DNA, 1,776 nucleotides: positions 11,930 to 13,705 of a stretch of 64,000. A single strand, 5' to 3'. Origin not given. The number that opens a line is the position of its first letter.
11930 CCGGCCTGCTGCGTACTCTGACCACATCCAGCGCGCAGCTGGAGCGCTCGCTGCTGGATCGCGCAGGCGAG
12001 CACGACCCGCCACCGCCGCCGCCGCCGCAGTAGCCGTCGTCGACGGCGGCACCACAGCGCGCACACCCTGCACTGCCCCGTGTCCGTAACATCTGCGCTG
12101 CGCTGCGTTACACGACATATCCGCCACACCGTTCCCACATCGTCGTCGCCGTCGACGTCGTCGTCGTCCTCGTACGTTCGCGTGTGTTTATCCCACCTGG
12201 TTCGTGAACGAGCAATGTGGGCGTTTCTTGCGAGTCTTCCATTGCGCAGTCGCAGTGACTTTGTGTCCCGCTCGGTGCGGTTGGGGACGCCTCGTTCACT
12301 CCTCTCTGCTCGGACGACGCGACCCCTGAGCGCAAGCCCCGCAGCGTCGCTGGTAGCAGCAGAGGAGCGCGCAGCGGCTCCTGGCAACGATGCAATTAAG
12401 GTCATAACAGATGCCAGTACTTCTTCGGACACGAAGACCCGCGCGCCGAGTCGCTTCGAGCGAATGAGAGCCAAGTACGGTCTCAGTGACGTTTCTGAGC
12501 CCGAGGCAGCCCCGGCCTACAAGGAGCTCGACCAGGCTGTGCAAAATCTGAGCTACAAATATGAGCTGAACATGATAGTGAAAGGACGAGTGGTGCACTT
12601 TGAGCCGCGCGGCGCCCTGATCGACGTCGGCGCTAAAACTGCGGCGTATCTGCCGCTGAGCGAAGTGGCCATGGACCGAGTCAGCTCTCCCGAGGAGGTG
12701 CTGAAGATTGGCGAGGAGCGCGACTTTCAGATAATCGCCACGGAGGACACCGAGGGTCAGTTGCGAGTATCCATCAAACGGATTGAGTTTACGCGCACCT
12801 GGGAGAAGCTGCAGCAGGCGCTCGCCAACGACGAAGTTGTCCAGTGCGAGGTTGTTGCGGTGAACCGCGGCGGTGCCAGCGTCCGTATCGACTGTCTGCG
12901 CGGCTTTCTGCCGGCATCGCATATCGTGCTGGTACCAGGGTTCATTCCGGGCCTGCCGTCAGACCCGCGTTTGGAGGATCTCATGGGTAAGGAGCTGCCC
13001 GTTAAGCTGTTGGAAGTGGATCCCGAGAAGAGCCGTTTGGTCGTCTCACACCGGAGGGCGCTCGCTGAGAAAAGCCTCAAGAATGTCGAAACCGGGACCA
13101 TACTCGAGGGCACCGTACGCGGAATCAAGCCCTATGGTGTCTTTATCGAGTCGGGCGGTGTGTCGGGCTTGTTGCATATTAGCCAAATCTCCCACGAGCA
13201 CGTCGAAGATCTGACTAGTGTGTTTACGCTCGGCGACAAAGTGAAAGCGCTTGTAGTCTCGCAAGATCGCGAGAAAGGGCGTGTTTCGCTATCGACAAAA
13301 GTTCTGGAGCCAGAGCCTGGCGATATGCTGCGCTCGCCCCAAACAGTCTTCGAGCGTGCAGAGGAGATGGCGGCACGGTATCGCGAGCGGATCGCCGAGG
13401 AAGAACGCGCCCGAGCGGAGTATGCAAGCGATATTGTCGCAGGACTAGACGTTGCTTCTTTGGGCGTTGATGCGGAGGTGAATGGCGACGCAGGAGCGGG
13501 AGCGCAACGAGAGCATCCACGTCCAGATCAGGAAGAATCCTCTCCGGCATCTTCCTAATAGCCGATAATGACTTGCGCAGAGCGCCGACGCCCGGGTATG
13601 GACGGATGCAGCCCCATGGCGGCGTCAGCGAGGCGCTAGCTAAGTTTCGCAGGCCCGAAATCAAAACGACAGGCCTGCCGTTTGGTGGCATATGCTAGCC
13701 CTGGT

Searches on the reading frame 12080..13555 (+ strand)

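Call 29: search_protein_families(library=pfam, proteins=[window:12080-13555:+], max_evalue=0.001)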
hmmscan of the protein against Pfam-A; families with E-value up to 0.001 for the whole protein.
window:12080-13555:+ (492 aa): 3 families
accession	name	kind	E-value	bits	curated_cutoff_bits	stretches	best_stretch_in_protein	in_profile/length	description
PF00575.29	S1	-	4e-43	146.1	22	3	336-407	2-74/74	S1 RNA binding domain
PF24685.1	OB_RRP5_4th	-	1.5e-06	28.5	31.5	0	361-394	37-70/92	RRP5 OB-fold domain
PF23459.1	S1_RRP5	-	1.4e-05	26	27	0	337-405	2-71/72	RRP5 S1 domain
